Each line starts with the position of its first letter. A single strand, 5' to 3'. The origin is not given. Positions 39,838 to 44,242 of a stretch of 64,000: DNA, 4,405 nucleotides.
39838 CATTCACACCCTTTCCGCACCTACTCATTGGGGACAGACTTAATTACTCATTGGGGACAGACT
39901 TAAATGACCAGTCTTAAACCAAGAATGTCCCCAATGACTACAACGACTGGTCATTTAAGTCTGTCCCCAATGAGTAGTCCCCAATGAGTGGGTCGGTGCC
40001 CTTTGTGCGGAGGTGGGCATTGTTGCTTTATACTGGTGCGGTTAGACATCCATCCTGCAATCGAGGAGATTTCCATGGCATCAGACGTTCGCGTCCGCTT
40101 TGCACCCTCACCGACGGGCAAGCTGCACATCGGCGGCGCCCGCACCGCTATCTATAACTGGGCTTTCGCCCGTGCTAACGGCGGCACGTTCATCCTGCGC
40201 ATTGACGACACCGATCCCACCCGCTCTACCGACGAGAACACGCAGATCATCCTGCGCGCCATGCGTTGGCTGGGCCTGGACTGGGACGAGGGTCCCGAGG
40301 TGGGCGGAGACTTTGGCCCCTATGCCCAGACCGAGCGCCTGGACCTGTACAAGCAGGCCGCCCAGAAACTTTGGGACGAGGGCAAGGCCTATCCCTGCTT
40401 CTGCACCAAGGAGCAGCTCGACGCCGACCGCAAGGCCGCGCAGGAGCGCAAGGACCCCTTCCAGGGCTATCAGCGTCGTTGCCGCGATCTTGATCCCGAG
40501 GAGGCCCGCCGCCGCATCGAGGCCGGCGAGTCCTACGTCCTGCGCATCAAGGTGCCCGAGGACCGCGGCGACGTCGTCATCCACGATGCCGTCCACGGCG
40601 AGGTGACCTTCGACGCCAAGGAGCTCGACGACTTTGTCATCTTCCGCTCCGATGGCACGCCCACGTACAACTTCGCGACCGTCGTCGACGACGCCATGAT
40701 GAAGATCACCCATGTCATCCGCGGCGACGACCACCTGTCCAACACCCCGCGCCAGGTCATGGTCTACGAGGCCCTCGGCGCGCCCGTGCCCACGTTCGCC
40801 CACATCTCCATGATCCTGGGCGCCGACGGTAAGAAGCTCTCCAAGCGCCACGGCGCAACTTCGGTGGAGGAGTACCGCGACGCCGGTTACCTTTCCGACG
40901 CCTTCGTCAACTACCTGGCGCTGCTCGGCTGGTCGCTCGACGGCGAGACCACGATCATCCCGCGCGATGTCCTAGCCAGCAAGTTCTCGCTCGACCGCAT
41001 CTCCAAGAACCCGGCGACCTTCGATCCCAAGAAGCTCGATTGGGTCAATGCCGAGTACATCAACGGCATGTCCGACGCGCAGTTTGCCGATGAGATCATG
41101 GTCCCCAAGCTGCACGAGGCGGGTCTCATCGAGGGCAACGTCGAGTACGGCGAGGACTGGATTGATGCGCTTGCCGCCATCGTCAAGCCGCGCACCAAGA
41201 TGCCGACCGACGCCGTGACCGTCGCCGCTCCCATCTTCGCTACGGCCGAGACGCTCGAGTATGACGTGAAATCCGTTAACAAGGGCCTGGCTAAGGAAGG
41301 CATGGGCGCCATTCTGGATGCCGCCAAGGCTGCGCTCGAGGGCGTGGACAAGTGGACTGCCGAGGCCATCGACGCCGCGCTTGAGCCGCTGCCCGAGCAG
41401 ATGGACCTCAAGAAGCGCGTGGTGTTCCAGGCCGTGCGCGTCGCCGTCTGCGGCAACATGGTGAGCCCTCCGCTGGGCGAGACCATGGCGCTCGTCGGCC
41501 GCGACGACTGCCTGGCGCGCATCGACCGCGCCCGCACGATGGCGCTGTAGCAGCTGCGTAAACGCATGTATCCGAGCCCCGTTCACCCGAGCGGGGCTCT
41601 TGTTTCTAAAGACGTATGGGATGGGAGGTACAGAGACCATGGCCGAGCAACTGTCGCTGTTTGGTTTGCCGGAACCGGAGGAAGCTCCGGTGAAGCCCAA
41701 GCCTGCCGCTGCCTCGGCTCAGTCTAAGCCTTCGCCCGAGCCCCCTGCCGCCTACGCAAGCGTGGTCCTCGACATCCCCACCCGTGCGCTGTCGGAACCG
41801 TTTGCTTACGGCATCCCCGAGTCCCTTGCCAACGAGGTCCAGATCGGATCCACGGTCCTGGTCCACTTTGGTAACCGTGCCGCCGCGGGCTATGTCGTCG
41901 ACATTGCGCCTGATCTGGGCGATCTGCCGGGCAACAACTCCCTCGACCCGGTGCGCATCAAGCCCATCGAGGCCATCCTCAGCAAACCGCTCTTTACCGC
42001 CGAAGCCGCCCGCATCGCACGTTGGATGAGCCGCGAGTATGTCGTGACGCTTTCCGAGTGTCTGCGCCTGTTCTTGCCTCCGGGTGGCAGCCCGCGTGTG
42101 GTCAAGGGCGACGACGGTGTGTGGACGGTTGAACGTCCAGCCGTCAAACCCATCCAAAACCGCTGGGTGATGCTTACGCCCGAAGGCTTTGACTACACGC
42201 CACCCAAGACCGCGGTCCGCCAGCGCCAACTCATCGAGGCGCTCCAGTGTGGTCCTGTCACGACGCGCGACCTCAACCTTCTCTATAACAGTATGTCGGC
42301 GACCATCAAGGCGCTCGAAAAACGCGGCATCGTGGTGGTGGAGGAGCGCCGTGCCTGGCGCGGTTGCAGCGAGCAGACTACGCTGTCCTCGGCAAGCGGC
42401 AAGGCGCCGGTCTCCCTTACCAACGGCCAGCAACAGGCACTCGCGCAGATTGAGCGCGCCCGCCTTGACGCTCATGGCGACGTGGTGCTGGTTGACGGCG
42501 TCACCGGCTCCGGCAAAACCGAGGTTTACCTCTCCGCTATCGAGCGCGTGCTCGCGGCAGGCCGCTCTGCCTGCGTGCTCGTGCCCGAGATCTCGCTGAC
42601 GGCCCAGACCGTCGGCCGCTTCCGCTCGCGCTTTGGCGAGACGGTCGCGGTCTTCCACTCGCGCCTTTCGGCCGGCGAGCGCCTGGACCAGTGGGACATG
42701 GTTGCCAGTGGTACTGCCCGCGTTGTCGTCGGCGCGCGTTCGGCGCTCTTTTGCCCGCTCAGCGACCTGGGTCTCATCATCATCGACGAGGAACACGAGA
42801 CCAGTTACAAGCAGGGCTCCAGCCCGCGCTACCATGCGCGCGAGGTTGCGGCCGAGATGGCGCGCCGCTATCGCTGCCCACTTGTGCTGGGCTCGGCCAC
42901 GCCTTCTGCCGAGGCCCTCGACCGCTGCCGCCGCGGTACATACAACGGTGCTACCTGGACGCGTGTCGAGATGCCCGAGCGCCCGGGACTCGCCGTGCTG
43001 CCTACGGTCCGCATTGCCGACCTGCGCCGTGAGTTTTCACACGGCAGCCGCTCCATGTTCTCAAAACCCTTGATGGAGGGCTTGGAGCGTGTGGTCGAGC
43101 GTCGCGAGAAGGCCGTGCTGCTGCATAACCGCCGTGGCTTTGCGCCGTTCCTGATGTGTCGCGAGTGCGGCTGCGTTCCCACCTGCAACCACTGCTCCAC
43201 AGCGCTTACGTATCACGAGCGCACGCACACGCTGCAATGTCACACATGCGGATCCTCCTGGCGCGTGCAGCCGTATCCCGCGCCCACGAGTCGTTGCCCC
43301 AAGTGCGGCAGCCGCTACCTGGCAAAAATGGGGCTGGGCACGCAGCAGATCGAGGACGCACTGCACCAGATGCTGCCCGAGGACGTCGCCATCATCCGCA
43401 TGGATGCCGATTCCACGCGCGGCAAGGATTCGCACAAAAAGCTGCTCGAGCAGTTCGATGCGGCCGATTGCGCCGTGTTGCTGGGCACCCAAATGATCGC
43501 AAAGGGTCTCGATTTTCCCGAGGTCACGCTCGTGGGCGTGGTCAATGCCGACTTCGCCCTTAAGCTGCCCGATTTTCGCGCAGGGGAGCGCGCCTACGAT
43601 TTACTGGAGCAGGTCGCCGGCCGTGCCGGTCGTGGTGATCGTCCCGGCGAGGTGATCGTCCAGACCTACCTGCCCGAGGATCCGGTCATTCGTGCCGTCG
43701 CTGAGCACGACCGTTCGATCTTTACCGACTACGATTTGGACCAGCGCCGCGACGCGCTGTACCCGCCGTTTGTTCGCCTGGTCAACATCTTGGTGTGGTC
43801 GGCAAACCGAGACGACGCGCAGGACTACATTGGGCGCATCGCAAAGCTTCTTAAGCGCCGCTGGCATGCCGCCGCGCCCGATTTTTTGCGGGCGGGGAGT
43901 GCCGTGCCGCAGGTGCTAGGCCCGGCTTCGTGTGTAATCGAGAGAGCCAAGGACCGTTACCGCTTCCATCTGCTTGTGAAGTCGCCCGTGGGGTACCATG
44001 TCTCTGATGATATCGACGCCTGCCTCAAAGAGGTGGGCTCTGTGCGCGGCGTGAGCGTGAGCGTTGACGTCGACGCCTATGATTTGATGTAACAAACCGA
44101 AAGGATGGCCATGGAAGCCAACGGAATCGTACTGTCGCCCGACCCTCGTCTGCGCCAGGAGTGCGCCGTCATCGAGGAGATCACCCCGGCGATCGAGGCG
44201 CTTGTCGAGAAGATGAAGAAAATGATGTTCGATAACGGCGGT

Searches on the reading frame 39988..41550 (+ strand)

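Call 62: search_protein_families(library=pfam, proteins=[window:39988-41550:+], max_evalue=0.00001)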
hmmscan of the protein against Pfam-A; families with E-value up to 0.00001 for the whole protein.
window:39988-41550:+ (520 aa): 2 families
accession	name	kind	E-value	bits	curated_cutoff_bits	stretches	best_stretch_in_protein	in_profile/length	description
PF00749.27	tRNA-synt_1c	-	2.2e-105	352.5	23.4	1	34-352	2-314/314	tRNA synthetases class I (E and Q), catalytic domain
PF19269.4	Anticodon_2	-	3.8e-26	92.6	23.6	1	388-515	12-140/141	Anticodon binding domain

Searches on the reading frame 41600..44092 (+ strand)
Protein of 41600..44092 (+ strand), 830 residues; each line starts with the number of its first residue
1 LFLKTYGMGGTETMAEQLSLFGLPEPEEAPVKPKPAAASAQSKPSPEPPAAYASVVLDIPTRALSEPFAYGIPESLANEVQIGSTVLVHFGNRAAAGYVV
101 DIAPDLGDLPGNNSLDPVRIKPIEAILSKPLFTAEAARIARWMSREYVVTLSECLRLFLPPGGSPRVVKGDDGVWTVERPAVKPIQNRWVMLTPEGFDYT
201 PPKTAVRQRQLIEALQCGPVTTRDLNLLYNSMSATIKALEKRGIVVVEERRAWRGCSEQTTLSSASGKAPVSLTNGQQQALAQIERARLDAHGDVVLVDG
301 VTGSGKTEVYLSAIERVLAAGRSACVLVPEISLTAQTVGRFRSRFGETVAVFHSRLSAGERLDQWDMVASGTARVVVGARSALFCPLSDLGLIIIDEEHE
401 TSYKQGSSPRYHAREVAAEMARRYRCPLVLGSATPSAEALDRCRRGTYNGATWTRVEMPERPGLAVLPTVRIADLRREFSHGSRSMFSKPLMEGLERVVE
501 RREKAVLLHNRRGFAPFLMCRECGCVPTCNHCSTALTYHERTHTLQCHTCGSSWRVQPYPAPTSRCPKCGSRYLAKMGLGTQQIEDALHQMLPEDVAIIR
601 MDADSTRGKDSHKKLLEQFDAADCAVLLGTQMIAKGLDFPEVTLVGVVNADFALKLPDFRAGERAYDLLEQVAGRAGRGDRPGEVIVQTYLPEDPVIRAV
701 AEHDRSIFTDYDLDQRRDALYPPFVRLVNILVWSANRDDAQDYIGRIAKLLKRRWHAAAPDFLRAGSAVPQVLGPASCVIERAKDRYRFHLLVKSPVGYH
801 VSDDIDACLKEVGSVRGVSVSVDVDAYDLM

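Call 62: search_protein_families(library=pfam, proteins=[window:41600-44092:+], max_evalue=0.00001)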
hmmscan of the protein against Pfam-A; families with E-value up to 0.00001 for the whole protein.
window:41600-44092:+ (830 aa): 6 families
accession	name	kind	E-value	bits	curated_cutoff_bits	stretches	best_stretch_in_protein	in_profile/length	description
PF17764.6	PriA_3primeBD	-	4.7e-21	74.9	22.7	1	55-160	2-96/96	3'DNA-binding domain (3'BD)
PF00270.35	DEAD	-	5.7e-20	72.2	26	1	275-439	2-163/167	DEAD/DEAH box helicase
PF04851.21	ResIII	-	7.1e-16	59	22.5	1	272-436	3-163/164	Type III restriction enzyme, res subunit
PF18074.6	PriA_C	-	2.9e-14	54.1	26.9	1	723-825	1-94/95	Primosomal protein N C-terminal domain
PF00271.37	Helicase_C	-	1.2e-10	42.1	23.5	1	590-678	32-108/110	Helicase conserved C-terminal domain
PF18319.7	Zn_ribbon_PriA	-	1.7e-06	28.3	26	1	529-553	1-25/27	PriA DNA helicase Cys-rich region (CRR) domain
